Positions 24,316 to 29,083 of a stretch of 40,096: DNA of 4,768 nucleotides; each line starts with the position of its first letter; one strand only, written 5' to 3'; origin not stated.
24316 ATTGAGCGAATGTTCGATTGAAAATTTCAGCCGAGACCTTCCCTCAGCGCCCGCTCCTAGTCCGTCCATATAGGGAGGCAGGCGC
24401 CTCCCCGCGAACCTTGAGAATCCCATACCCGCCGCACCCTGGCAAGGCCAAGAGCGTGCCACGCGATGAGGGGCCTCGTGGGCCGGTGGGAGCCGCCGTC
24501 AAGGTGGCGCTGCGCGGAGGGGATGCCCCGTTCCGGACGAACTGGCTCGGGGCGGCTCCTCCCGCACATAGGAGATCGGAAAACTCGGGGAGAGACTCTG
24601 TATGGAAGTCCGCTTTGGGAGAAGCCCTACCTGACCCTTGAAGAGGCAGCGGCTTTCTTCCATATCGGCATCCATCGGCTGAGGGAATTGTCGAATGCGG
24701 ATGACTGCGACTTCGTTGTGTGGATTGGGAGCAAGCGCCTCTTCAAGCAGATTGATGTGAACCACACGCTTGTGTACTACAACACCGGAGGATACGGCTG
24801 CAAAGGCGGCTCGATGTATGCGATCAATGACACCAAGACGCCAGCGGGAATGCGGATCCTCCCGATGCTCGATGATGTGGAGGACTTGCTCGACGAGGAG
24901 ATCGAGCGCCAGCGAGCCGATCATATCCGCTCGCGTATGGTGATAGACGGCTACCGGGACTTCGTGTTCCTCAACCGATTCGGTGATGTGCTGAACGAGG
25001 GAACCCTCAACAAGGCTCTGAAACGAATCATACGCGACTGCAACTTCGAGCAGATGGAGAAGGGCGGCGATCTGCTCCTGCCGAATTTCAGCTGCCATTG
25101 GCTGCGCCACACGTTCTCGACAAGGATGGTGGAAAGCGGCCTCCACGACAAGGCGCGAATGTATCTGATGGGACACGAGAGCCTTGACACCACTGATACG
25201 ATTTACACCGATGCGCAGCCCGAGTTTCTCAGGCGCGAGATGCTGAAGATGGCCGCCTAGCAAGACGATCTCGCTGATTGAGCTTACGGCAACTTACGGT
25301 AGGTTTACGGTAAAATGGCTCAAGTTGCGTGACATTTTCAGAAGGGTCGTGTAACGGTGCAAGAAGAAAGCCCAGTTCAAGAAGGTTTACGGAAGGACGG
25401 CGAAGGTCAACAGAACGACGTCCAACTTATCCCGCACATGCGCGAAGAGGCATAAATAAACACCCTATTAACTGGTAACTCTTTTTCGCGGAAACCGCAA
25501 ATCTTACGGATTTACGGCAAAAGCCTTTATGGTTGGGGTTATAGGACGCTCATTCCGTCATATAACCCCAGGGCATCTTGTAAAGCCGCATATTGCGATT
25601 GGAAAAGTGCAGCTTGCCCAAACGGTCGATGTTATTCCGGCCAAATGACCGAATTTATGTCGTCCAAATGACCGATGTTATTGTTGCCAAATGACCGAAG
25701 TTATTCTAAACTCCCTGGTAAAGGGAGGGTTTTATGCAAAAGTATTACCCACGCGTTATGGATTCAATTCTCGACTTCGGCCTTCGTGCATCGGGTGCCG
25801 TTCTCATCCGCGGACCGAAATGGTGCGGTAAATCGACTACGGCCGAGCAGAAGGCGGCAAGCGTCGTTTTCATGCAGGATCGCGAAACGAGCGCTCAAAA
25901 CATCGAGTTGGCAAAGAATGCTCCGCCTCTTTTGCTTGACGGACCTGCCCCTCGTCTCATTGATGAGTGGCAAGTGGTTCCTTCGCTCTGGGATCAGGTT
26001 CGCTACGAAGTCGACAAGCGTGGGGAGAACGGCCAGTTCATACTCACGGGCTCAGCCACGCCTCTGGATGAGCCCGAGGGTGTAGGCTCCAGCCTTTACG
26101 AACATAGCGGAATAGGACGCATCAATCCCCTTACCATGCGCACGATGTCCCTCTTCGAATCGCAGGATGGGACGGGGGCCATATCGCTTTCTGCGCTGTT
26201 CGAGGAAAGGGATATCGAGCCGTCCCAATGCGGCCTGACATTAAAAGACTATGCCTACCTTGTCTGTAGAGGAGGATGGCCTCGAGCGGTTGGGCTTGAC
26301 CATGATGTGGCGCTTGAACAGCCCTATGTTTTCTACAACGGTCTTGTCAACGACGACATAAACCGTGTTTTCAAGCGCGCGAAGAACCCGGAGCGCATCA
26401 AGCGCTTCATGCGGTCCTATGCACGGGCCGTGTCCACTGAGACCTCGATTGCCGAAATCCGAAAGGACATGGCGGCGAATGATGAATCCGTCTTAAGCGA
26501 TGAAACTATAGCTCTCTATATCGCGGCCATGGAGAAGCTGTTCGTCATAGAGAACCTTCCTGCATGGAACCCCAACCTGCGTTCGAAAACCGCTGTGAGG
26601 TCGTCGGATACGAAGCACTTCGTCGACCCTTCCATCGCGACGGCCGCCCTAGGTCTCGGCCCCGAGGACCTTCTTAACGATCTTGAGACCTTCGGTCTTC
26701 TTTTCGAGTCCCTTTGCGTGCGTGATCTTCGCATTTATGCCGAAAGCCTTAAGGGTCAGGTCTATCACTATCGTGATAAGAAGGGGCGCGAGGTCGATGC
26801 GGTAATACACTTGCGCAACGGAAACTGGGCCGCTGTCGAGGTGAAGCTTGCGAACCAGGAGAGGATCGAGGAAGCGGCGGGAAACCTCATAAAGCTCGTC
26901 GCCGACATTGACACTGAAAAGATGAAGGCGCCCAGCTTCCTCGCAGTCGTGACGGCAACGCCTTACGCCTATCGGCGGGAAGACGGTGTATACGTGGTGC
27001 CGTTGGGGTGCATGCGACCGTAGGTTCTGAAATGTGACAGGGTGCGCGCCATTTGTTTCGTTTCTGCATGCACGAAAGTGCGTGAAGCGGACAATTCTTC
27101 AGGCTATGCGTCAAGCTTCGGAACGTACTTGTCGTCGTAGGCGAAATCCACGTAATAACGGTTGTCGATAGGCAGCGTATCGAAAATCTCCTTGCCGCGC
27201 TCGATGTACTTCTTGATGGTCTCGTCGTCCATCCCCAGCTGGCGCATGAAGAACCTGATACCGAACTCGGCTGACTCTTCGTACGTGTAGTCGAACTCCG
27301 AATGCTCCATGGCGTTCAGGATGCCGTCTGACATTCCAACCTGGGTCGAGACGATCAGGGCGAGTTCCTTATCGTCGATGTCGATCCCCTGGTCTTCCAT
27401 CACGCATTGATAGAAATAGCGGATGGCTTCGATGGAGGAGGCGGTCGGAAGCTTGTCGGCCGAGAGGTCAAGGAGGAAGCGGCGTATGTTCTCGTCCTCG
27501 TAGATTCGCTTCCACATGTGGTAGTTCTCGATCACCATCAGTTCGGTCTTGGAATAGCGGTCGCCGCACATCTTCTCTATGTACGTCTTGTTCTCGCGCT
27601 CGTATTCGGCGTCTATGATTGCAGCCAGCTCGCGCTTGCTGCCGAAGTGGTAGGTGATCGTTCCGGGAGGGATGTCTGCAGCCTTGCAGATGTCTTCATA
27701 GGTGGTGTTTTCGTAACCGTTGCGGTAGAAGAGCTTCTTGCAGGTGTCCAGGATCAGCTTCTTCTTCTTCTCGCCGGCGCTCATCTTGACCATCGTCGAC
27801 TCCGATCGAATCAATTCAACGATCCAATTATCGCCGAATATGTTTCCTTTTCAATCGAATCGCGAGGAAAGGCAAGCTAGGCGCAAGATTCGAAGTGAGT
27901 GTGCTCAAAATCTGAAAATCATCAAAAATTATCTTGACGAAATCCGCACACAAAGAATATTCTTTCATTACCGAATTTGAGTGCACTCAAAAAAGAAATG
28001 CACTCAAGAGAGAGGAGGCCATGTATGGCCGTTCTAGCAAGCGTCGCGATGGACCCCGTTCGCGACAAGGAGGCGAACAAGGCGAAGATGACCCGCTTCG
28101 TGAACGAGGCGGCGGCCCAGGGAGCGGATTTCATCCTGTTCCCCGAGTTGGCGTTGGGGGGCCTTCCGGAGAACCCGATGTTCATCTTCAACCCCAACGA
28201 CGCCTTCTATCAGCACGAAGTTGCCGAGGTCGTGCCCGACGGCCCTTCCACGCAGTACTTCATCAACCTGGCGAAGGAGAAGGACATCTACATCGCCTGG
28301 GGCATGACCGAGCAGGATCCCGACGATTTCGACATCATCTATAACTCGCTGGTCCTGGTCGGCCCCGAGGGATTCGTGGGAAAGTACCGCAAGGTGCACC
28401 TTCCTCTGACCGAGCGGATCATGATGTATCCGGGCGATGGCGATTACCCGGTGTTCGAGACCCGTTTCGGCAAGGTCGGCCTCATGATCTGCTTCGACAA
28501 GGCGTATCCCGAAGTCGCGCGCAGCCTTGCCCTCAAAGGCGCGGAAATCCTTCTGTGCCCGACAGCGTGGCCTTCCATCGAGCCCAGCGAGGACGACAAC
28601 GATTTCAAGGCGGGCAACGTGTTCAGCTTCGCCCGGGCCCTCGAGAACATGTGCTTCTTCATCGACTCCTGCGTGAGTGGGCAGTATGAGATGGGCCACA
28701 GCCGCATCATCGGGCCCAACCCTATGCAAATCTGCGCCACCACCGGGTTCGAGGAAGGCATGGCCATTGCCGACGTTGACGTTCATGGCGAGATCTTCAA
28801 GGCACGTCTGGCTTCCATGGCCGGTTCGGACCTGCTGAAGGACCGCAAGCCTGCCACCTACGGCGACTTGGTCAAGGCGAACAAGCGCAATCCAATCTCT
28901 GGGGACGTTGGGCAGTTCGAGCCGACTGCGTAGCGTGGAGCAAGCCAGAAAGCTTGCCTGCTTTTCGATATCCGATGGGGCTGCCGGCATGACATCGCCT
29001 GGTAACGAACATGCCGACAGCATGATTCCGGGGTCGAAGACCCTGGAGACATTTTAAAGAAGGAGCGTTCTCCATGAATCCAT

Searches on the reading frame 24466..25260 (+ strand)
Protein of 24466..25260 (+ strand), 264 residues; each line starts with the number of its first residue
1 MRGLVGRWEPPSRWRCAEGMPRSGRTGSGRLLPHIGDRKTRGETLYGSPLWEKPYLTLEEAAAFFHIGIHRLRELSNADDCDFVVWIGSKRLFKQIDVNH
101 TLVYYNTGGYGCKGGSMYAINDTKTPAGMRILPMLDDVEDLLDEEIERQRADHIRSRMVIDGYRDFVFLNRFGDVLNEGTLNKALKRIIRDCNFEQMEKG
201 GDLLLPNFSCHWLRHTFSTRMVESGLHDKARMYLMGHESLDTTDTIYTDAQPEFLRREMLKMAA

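Call 21: search_protein_families(library=pfam, proteins=[window:24466-25260:+], max_evalue=0.001)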
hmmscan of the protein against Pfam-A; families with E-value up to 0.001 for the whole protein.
window:24466-25260:+ (264 aa): 2 families
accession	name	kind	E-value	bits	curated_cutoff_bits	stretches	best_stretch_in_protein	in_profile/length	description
PF00589.27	Phage_integrase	-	1.4e-16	61.2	27.1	1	130-252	67-170/172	Phage integrase family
PF09035.16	Tn916-Xis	-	1.8e-10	41.3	22.9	1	49-95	9-56/69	Excisionase from transposon Tn916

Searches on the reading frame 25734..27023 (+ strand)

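Call 21: search_protein_families(library=pfam, proteins=[window:25734-27023:+], max_evalue=0.001)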
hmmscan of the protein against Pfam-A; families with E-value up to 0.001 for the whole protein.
window:25734-27023:+ (429 aa): 2 families
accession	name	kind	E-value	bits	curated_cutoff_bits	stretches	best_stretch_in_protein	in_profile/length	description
PF13635.12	DUF4143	-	2.1e-35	122.2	28.1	1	207-372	2-159/160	Domain of unknown function (DUF4143)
PF13173.12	AAA_14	-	6.1e-10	39.6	27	1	22-136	4-126/129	AAA domain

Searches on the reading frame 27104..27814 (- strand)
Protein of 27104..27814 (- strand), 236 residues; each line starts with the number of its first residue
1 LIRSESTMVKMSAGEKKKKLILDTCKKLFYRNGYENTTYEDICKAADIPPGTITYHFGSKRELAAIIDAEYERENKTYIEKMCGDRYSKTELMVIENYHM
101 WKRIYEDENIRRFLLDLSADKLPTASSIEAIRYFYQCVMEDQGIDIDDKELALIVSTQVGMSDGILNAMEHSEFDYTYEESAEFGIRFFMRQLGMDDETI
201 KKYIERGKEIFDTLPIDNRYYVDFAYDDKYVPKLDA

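Call 21: search_protein_families(library=pfam, proteins=[window:27104-27814:-], max_evalue=0.001)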
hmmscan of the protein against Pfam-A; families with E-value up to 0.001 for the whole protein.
window:27104-27814:- (236 aa): 1 family
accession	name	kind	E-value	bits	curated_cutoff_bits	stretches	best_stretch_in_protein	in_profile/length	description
PF00440.29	TetR_N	-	7.3e-13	48.5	24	1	21-64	1-44/47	Bacterial regulatory proteins, tetR family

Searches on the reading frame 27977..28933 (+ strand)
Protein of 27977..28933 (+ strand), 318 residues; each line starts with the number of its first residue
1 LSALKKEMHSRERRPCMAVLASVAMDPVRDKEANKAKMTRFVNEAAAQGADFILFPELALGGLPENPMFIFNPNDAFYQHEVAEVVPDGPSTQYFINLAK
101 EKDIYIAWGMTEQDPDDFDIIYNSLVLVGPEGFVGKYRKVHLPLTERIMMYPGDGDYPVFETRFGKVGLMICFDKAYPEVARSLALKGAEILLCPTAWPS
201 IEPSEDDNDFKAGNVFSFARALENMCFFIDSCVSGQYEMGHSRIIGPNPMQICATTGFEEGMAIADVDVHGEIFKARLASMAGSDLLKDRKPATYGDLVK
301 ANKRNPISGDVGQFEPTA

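Call 21: search_protein_families(library=pfam, proteins=[window:27977-28933:+], max_evalue=0.001)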
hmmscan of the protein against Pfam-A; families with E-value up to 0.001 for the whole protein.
window:27977-28933:+ (318 aa): 1 family
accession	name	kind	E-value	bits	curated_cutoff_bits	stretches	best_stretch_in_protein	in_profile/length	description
PF00795.27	CN_hydrolase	-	7.5e-45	153.7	23.2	1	20-269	2-248/256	Carbon-nitrogen hydrolase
